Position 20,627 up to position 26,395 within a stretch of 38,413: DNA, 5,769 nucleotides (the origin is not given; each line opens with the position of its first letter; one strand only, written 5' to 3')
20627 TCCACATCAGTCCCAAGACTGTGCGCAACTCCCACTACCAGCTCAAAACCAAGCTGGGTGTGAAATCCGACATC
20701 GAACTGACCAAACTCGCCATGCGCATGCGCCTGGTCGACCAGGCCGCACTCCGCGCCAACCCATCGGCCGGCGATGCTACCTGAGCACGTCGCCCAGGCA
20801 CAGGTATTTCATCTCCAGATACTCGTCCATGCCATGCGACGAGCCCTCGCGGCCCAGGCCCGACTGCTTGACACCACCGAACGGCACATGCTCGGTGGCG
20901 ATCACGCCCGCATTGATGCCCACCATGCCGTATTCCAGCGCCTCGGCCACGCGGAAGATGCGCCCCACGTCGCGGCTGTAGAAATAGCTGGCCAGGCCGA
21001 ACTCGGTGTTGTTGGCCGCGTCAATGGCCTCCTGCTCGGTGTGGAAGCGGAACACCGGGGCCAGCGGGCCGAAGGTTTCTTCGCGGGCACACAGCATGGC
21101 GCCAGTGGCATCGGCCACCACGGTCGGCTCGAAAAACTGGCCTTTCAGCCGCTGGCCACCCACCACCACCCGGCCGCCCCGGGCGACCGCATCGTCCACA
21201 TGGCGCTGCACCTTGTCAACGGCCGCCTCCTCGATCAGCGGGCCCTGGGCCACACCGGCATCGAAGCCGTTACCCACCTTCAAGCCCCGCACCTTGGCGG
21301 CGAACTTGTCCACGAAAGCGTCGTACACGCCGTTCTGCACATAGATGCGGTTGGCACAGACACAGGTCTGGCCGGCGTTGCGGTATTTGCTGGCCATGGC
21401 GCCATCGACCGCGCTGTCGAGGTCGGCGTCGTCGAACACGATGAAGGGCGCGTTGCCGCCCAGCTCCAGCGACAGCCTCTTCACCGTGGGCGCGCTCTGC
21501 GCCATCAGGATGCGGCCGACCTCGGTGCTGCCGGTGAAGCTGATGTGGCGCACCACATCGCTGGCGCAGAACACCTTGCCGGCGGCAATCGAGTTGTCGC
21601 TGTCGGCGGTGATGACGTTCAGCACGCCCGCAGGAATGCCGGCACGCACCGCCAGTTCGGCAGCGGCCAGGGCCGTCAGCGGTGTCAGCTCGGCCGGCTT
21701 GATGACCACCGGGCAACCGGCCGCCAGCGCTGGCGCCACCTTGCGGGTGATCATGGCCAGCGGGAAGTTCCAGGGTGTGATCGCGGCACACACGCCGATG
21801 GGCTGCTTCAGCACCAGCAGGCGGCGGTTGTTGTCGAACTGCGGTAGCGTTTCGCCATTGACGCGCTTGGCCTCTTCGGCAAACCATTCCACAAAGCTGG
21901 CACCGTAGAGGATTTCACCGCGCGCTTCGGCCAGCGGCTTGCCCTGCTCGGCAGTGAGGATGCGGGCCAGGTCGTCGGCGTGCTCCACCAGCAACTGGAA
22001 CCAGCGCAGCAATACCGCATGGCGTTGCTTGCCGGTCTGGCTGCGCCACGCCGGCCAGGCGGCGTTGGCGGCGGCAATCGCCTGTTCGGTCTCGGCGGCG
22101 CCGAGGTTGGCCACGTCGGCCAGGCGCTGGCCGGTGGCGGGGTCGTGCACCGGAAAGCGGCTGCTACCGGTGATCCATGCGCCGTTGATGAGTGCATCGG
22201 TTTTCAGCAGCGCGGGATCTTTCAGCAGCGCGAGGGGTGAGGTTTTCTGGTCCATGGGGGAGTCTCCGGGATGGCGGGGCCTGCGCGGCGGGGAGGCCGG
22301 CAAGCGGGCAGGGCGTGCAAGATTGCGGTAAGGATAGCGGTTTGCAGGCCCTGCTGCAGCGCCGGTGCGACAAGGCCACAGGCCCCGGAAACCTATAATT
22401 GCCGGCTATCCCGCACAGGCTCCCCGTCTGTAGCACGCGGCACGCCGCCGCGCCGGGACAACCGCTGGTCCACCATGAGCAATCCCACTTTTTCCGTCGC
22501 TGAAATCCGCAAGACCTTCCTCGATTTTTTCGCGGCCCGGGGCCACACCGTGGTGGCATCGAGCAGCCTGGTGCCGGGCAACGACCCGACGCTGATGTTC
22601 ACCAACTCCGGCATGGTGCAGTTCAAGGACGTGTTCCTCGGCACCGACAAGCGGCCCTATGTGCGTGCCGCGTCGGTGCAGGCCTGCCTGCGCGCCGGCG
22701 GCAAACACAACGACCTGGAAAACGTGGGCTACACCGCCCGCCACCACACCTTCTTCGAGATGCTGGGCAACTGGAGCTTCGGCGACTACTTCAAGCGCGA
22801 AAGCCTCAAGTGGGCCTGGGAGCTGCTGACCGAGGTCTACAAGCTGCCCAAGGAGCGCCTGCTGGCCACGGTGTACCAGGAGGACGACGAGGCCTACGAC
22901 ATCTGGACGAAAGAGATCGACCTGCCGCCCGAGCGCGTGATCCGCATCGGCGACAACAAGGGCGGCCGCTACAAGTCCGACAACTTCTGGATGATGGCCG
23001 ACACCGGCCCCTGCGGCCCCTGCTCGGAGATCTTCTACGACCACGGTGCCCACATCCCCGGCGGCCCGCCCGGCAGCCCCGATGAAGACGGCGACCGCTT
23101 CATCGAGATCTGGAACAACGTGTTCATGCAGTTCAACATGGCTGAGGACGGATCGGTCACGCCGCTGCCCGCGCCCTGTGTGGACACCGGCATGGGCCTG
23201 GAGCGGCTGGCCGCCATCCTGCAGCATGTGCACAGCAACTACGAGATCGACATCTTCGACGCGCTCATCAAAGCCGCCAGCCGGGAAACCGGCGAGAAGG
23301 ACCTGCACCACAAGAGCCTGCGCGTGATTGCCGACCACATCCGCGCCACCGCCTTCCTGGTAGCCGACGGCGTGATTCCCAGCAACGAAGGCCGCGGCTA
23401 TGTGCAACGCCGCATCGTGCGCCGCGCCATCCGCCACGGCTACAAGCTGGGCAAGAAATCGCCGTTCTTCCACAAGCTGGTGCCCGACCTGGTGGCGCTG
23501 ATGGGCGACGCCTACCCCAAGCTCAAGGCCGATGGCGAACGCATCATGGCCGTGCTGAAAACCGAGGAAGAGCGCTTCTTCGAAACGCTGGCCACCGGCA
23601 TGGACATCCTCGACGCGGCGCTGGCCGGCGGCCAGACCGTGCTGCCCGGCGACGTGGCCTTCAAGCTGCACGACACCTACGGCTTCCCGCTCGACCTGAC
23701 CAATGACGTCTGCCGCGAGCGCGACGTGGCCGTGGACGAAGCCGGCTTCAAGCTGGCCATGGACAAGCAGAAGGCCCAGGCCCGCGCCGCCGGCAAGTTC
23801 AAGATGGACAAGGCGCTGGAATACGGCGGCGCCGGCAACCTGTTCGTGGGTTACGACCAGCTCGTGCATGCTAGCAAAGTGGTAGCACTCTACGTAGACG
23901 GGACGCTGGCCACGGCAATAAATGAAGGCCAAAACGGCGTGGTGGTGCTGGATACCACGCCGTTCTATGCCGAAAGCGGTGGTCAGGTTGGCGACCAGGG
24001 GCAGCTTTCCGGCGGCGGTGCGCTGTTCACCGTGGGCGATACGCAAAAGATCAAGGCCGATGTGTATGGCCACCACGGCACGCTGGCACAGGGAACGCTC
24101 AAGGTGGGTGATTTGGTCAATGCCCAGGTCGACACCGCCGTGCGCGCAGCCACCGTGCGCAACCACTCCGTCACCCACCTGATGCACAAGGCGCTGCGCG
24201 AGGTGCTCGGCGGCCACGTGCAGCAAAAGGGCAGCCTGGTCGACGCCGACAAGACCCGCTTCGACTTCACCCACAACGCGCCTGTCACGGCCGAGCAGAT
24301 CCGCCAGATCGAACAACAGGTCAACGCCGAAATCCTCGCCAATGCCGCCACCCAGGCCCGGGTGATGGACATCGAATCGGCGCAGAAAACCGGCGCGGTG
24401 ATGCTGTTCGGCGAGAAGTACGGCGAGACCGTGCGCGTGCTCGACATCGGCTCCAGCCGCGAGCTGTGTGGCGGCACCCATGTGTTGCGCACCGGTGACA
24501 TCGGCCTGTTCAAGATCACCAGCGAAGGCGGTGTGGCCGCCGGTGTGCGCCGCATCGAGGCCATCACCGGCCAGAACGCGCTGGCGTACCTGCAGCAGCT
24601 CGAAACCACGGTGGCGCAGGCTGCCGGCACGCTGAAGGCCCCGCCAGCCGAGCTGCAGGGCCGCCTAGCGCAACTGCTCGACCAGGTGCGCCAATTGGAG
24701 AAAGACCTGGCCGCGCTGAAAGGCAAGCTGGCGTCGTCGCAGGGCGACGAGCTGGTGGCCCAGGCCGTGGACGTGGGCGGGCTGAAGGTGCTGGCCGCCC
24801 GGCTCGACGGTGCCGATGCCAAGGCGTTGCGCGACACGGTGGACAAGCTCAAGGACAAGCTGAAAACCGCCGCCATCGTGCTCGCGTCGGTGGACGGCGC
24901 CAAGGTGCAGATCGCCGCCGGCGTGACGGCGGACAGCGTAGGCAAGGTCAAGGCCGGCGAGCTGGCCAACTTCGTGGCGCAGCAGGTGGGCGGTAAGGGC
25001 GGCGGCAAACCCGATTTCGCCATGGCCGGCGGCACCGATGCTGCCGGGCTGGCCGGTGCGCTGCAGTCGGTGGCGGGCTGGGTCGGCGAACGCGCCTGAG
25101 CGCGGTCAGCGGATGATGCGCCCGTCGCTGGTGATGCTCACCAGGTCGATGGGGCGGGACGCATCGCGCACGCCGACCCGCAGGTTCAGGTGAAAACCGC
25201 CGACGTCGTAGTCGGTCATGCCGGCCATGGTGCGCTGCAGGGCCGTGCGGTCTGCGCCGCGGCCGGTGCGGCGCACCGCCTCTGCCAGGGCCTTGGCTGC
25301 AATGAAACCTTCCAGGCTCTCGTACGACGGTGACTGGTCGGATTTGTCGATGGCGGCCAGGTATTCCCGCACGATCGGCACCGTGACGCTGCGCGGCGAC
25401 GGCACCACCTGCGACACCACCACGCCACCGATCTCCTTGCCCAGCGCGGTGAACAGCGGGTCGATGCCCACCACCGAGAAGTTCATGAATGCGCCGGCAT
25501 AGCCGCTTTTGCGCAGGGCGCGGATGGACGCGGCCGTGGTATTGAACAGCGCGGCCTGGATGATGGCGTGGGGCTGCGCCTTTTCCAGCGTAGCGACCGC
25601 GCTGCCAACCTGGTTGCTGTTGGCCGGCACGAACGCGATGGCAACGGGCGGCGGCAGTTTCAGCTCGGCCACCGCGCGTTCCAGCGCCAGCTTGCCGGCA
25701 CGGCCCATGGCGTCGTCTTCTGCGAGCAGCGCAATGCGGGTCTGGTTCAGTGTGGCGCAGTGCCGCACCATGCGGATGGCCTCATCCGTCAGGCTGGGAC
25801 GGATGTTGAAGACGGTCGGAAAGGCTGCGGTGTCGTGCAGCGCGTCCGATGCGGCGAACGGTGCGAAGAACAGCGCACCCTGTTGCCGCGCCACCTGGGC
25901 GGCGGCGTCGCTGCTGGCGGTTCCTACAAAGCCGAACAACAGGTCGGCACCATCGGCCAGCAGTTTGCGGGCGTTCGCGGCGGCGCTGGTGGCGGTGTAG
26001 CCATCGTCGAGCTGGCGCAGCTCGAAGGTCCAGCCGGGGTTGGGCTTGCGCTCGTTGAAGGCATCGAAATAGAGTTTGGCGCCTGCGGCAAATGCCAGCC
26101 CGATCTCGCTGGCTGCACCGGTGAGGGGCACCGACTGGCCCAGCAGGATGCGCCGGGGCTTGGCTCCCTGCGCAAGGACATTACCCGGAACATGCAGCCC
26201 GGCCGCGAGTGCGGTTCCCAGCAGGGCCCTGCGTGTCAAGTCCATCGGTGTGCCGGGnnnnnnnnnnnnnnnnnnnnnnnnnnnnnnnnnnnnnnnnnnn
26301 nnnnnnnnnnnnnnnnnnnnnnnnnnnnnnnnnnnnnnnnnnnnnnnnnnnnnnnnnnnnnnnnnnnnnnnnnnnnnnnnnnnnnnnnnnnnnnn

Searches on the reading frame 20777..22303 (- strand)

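Call 91: search_protein_families(library=pfam, proteins=[window:20777-22303:-], max_evalue=0.001)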
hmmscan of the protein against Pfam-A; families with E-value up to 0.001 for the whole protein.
window:20777-22303:- (508 aa): 1 family
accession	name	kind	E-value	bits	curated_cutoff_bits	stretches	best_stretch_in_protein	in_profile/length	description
PF00171.27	Aldedh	-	7.2e-168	559.3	23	1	43-500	1-460/461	Aldehyde dehydrogenase family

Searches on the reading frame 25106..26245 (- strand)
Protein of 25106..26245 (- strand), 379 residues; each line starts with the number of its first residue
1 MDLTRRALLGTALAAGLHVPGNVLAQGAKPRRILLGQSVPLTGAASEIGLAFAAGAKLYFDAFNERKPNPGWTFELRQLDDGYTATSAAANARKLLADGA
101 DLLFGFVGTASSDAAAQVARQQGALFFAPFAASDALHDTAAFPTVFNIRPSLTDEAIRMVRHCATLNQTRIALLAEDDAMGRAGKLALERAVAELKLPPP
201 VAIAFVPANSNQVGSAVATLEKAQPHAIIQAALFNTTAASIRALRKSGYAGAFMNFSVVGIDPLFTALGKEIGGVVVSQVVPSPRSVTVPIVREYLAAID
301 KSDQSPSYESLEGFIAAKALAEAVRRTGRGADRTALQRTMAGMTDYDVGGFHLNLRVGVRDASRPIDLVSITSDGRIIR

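Call 6: search_protein_families(library=pfam, proteins=[window:25106-26245:-], max_evalue=0.01)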
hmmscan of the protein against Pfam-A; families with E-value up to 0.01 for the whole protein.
window:25106-26245:- (379 aa): 2 families
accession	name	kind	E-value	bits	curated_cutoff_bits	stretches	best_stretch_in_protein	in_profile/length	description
PF13458.12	Peripla_BP_6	-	4.1e-45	155.4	31.7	1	35-375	4-342/343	Periplasmic binding protein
PF01094.35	ANF_receptor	-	1.3e-11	44.6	25.4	1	63-329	13-295/353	Receptor family ligand binding region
